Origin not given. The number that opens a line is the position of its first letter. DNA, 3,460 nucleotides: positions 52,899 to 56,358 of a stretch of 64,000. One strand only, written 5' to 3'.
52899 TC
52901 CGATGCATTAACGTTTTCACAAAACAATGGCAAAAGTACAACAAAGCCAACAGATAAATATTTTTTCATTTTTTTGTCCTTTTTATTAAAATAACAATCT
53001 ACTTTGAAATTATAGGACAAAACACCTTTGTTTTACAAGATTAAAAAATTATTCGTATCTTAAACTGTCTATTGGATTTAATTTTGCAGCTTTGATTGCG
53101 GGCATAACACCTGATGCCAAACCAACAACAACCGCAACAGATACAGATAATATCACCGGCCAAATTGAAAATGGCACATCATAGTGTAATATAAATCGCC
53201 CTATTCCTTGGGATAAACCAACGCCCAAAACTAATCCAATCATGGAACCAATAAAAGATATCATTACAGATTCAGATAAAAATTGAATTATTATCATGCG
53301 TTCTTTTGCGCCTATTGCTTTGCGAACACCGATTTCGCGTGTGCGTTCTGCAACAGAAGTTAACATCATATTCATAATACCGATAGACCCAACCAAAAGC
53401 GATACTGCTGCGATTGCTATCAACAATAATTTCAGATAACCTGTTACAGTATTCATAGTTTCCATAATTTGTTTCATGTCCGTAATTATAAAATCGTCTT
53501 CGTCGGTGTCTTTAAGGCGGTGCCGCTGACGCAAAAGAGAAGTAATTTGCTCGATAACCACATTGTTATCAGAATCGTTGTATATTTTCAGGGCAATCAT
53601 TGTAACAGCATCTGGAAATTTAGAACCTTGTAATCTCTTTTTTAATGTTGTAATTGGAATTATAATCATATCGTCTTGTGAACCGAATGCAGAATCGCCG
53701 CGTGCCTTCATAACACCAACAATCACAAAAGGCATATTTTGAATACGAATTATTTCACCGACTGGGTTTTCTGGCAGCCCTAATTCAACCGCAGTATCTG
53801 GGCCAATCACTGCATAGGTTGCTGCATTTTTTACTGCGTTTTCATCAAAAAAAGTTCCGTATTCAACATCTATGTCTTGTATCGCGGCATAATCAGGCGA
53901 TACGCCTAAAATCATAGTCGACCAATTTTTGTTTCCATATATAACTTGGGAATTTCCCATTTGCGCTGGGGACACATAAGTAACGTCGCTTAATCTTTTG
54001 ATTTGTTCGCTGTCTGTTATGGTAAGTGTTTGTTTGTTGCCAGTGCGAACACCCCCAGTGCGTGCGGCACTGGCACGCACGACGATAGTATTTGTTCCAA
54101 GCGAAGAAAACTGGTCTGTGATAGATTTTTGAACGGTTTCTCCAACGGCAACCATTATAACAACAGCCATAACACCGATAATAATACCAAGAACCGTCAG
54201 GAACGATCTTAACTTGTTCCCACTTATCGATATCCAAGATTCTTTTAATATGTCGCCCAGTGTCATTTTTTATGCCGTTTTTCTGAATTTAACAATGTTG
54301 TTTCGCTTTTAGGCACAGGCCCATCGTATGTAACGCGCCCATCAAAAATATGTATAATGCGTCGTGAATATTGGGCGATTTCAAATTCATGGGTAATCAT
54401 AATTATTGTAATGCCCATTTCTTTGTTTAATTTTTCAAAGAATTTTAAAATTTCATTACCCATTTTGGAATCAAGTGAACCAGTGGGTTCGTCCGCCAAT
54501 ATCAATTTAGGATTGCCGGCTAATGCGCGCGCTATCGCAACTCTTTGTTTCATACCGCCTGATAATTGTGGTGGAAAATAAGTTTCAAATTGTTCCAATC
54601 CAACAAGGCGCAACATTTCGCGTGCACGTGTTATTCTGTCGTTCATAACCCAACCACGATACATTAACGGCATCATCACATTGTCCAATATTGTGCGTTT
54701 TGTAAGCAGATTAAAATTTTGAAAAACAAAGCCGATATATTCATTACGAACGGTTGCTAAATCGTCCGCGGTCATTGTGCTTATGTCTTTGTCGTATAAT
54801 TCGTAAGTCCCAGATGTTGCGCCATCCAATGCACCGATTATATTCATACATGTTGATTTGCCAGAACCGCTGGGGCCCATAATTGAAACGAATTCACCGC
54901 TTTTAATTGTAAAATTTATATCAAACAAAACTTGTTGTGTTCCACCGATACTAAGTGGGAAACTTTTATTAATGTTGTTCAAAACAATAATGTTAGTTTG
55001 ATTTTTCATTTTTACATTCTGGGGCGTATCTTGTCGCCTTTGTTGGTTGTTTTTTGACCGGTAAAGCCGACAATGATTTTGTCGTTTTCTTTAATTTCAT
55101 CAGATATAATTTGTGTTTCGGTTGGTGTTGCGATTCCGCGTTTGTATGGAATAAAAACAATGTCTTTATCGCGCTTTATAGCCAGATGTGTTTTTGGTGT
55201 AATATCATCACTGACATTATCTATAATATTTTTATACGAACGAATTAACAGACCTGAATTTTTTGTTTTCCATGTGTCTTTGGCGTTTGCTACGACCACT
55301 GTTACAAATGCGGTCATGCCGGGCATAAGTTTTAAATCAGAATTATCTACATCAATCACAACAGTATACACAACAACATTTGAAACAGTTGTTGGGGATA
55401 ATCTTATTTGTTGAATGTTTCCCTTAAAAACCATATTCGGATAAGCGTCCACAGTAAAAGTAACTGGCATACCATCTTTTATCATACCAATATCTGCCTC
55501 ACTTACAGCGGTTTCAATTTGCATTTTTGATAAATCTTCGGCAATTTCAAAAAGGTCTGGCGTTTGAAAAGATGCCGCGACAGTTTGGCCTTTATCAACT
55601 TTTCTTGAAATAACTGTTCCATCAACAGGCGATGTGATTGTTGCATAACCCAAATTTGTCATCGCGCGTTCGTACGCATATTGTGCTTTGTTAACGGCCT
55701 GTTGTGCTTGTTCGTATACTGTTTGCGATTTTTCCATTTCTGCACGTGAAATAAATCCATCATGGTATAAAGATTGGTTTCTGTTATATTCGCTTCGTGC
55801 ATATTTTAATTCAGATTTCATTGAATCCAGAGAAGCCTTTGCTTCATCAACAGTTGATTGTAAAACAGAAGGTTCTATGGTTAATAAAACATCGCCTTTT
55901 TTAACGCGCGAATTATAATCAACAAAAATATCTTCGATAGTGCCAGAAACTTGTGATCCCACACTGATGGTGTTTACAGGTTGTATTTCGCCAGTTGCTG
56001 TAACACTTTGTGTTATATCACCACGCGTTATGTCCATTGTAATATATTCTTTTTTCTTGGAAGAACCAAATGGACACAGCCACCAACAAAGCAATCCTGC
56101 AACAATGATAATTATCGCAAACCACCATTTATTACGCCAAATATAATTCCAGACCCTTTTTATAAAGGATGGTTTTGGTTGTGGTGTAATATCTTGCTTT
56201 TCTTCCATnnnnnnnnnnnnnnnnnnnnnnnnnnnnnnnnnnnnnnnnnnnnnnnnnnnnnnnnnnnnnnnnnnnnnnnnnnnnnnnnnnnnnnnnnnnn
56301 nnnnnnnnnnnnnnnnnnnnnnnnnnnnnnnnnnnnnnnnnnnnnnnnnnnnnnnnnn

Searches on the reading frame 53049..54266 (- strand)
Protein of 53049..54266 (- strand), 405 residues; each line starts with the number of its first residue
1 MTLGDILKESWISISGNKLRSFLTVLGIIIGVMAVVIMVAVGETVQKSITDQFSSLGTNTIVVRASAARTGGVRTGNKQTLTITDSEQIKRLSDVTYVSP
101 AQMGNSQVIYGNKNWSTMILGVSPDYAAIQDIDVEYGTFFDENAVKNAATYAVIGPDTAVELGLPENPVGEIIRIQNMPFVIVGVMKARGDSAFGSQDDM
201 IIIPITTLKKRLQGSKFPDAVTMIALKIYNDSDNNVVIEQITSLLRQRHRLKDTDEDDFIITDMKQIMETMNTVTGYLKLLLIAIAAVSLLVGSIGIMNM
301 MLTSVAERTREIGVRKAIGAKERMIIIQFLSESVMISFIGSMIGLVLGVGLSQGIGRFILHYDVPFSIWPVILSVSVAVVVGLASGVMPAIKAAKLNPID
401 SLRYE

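Call 50: search_protein_families(library=pfam, proteins=[window:53049-54266:-], max_evalue=0.001)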
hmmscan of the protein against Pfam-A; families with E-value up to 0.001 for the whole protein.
window:53049-54266:- (405 aa): 2 families
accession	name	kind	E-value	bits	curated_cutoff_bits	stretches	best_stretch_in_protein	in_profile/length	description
PF12704.14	MacB_PCD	-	2.1e-44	152.7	27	1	21-243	1-206/207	MacB-like periplasmic core domain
PF02687.27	FtsX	-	4.3e-22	78.9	25.5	1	284-398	2-120/120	FtsX-like permease C-terminal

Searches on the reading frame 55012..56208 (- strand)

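Call 51: search_protein_families(library=pfam, proteins=[window:55012-56208:-], max_evalue=0.001)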
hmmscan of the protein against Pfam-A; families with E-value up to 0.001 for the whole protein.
window:55012-56208:- (398 aa): 4 families
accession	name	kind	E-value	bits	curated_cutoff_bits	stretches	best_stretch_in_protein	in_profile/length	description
PF16576.10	HlyD_D23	-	2.6e-23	82.8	30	1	66-300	3-214/214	Barrel-sandwich domain of CusB or HlyD membrane-fusion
PF13437.12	HlyD_3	-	1.1e-17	65.1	22.2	1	190-297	1-106/106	HlyD family secretion protein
PF13533.13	Biotin_lipoyl_2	-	1.3e-07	31.7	29.8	1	83-112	3-32/32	Biotin-lipoyl like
PF00364.28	Biotin_lipoyl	-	1.8e-05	24.9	22.1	0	82-111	44-73/73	Biotin-requiring enzyme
